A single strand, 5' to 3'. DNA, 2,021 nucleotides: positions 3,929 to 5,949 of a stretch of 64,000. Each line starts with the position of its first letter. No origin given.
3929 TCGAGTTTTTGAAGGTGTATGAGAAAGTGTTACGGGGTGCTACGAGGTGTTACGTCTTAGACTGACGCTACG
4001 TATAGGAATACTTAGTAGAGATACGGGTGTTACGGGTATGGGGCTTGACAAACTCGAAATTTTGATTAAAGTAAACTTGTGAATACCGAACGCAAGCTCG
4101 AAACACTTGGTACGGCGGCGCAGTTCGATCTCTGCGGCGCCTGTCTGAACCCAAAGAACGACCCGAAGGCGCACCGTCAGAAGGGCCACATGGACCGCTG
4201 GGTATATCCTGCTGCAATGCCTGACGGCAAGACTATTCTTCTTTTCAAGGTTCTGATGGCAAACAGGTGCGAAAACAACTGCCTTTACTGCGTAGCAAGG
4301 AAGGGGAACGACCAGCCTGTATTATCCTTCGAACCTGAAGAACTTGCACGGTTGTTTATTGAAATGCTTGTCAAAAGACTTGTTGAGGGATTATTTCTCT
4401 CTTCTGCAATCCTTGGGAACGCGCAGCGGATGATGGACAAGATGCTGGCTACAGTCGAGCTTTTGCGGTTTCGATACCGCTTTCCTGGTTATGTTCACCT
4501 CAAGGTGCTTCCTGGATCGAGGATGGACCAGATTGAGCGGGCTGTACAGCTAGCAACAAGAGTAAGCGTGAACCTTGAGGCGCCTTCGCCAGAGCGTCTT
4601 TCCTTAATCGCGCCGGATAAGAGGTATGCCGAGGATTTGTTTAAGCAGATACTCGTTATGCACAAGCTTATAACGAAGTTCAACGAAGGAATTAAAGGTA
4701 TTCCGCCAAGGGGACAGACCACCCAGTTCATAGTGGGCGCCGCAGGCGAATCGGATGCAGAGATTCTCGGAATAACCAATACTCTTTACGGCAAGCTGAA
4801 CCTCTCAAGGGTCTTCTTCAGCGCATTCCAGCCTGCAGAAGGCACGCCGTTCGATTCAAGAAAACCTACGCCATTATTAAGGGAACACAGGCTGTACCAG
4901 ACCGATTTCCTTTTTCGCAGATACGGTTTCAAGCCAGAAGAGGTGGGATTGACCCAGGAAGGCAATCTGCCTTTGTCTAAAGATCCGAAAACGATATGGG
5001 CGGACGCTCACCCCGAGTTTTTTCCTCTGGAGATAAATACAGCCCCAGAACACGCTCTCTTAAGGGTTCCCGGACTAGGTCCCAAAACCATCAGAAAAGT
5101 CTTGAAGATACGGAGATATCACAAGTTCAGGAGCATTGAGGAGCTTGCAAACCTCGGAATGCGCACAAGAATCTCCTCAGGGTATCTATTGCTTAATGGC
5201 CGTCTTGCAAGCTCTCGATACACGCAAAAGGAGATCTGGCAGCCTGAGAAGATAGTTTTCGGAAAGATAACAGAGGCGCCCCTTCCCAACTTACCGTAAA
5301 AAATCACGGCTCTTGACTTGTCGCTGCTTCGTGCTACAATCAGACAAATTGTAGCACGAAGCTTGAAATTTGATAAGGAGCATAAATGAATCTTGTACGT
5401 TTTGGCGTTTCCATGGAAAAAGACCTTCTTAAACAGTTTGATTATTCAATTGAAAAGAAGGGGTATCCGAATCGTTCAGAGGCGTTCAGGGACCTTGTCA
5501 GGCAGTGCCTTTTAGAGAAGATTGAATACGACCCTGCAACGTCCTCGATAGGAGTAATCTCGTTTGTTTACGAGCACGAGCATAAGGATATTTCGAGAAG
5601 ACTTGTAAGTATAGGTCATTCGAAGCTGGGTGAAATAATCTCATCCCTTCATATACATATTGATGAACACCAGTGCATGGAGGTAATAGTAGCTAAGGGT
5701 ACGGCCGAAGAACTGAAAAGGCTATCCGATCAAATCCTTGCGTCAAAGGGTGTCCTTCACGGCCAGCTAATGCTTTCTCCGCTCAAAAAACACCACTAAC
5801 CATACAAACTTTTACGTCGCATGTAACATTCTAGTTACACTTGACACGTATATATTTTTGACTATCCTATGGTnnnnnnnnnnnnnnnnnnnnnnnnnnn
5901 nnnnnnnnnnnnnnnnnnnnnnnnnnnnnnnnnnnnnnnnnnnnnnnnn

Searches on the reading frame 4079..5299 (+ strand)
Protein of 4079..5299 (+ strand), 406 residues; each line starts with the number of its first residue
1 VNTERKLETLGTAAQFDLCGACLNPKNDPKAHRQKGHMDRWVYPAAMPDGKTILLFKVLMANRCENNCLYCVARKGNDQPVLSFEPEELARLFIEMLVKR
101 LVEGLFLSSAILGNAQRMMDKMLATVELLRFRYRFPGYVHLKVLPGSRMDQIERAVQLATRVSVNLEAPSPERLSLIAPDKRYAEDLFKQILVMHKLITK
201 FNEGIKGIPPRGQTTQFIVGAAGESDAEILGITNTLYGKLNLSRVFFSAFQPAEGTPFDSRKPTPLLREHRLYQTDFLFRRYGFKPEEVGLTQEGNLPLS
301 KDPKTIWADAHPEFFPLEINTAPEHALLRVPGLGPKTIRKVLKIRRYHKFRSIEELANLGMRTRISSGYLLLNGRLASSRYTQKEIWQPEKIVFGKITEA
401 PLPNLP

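Call 10: search_protein_families(library=pfam, proteins=[window:4079-5299:+])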
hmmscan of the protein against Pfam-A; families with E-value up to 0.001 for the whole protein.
window:4079-5299:+ (406 aa): 2 families
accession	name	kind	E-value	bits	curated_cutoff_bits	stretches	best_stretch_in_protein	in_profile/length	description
PF04055.27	Radical_SAM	-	2.1e-08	35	29.5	1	60-232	3-162/166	Radical SAM superfamily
PF12836.13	HHH_3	-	2.5e-05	24.7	27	1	318-358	7-48/65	Helix-hairpin-helix motif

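Call 12: find_encoding_contigs(protein=window:4079-5299:+, flank=10000, max_places=10)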
Protein window:4079-5299:+ (406 aa): 13 contigs read that carry it; 10 places shown.
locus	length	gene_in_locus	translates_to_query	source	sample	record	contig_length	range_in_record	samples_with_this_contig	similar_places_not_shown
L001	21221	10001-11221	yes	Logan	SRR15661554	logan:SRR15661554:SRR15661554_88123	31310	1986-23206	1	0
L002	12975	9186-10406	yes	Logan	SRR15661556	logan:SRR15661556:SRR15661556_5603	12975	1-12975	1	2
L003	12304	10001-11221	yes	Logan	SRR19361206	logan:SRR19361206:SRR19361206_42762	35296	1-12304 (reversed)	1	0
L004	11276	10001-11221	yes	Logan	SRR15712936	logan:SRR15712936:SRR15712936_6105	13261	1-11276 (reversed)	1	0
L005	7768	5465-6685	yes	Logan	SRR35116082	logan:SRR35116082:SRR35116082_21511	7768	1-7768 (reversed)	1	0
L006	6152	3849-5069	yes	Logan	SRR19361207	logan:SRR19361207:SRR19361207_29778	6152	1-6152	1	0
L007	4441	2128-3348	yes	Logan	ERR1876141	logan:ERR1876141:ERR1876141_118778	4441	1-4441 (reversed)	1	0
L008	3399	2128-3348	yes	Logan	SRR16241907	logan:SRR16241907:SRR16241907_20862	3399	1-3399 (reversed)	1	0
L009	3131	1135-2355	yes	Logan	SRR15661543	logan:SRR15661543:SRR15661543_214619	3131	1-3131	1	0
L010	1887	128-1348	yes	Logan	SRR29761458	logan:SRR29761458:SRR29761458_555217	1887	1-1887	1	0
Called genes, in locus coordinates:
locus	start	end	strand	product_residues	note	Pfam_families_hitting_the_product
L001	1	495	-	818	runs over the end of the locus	PF00326:Peptidase_S9, PF00756:Esterase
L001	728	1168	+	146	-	-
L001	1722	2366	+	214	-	PF19027:DUF5752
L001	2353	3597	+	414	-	PF21269:TreT_GT1, PF20706:GT4-conflict, PF00534:Glycos_transf_1, PF13692:Glyco_trans_1_4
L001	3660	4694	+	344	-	PF02156:Glyco_hydro_26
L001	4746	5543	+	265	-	PF13489:Methyltransf_23, PF01209:Ubie_methyltran (weak), PF13847:Methyltransf_31, PF08241:Methyltransf_11, PF08242:Methyltransf_12, PF13649:Methyltransf_25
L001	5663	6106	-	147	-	PF00011:HSP20, PF17886:ArsA_HSP20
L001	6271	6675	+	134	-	-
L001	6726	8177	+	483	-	PF00982:Glyco_transf_20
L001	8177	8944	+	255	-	PF02358:Trehalose_PPase, PF08282:Hydrolase_3 (faint)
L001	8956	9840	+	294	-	-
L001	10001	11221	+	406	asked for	PF04055:Radical_SAM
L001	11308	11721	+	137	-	PF01402:RHH_1 (faint), PF08753:NikR_C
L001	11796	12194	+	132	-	-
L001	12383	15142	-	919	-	PF00082:Peptidase_S8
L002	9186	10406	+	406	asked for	PF04055:Radical_SAM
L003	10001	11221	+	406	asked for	PF04055:Radical_SAM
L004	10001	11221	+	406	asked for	PF04055:Radical_SAM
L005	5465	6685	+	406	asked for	PF04055:Radical_SAM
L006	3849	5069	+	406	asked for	PF04055:Radical_SAM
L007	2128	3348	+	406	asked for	PF04055:Radical_SAM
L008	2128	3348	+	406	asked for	PF04055:Radical_SAM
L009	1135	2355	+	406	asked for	PF04055:Radical_SAM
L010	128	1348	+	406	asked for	PF04055:Radical_SAM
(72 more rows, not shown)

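Call 16: find_related_loci(query=window:4079-5299:+, collection=genome_contigs, flank=10000)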
Query window:4079-5299:+ (406 aa) in genome_contigs; peptide patterns used: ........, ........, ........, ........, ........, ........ (x = any residue, [..] = any of these).
51 stretches matched a pattern; 16 encode a relative of the query (tblastn E <= 1e-3); 16 distinct loci.
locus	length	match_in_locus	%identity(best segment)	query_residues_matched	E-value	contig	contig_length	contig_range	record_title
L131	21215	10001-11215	80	1-405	0e+0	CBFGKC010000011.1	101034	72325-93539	MAG: candidate division WOR-3 bacterium isolate V_C2H3O2Na_Bin.72.optimized.1 genome assembly, contig: NODE_11_length_10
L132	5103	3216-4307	42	1-367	8e-96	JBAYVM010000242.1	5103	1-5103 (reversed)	MAG: Victivallaceae bacterium isolate SO_2016_LW3_6 scaffold27795_LW162_2016, whole genome shotgun sequence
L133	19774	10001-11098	42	2-370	2e-94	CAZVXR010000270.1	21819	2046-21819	MAG TPA_asm: uncultured Pirellulales bacterium isolate binchicken_co255_137 genome assembly, contig: k141_5596978, whole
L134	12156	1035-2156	40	1-356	2e-93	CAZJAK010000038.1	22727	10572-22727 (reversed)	MAG TPA_asm: uncultured Spirochaetaceae bacterium isolate binchicken_co27_135 genome assembly, contig: NODE_3995_length_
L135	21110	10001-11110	43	1-370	3e-93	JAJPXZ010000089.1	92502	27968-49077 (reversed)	MAG: Planctomycetaceae bacterium isolate AH.3_7 NODE_7_length_92502_cov_6.349833, whole genome shotgun sequence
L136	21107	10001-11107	40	1-370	6e-90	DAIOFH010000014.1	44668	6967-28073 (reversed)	MAG TPA_asm: Planctomycetota bacterium isolate CTOTU14820 NODE_48_length_44668_cov_13.974671, whole genome shotgun seque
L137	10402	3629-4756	41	1-363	2e-89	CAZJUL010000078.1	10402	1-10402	MAG TPA_asm: uncultured Elusimicrobiaceae bacterium isolate binchicken_co356_8 genome assembly, contig: NODE_3453_length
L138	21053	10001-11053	40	1-356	1e-87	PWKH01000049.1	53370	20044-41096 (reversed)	MAG: Spirochaetaceae bacterium isolate CSSed10_181R1 CS-Sed10-C531, whole genome shotgun sequence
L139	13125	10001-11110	41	1-370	2e-87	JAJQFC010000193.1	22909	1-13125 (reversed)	MAG: Planctomycetaceae bacterium isolate MI.B8_8 NODE_531_length_22909_cov_6.320600, whole genome shotgun sequence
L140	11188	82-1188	40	2-373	2e-87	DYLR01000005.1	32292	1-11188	MAG TPA_asm: Blastopirellula marina isolate SulCav_AS07-7_47_10 SulCav_AS07_7_1250_length_32292_cov_6_008841, whole geno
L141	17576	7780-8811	41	1-345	3e-85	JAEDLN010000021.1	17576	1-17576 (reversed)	MAG: Kiritimatiellae bacterium isolate MAG241 NODE_2773_length_17576_cov_6.130301, whole genome shotgun sequence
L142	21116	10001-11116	41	1-372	4e-95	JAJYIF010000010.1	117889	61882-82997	MAG: Nitrospirae bacterium isolate DBS2-1.bin112 NODE_255_length_117889_cov_2.849298, whole genome shotgun sequence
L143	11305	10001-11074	38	1-360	2e-83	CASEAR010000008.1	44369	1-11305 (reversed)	uncultured Verrucomicrobiota bacterium isolate CO.A104.metabat-bins.159 genome assembly, contig: CO.A104.metabat-bins.15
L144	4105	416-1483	41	1-356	3e-80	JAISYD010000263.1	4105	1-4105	MAG: Planctomycetota bacterium isolate Nc350_bin215 k119_4034809, whole genome shotgun sequence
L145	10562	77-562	51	213-370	4e-46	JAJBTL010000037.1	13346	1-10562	MAG: Planctomycetota bacterium isolate U_126843 U_126843=NODE_903_length_13346_cov_4.516816, whole genome shotgun sequen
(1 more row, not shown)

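Call 25: find_related_loci(query=window:4079-5299:+, collection=metagenome_contigs, flank=10000)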
Query window:4079-5299:+ (406 aa) in metagenome_contigs; peptide patterns used: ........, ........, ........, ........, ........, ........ (x = any residue, [..] = any of these).
77 stretches matched a pattern; 11 encode a relative of the query (tblastn E <= 1e-3); 11 distinct loci.
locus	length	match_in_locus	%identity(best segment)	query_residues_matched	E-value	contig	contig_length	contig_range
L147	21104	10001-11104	44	1-376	2e-101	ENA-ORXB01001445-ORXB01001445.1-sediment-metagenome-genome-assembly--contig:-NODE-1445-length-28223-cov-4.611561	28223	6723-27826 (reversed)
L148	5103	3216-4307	42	1-367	3e-96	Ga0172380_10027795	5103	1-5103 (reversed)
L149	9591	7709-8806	42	2-370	3e-94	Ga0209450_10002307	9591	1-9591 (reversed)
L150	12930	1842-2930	41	1-362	2e-93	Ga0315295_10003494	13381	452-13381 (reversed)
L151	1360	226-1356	41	1-373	2e-97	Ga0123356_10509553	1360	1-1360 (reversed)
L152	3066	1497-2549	40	1-356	9e-90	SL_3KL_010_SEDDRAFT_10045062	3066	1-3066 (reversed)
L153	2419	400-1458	41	1-345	2e-88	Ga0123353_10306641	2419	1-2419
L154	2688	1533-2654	40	1-373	1e-86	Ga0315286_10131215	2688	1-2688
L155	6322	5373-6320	40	1-316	3e-72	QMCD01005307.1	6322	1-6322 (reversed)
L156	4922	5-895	36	90-364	1e-58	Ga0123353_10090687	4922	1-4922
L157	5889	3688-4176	49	214-369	1e-45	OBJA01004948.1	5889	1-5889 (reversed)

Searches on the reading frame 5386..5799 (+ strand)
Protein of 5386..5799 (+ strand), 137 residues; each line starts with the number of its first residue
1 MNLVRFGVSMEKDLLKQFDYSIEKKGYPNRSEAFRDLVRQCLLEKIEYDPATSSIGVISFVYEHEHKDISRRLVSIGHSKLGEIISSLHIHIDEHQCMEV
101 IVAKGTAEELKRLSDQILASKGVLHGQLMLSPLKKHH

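Call 91: search_protein_families(library=pfam, proteins=[window:5386-5799:+], max_evalue=0.001)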
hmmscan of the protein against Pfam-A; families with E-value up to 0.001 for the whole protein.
window:5386-5799:+ (137 aa): 2 families
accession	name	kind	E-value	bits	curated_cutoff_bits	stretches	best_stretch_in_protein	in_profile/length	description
PF08753.17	NikR_C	-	3.3e-26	91.7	22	1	55-130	1-76/77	NikR C terminal nickel binding domain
PF01402.27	RHH_1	-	5.4e-05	23.4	20.5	1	5-40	1-35/39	Ribbon-helix-helix protein, copG family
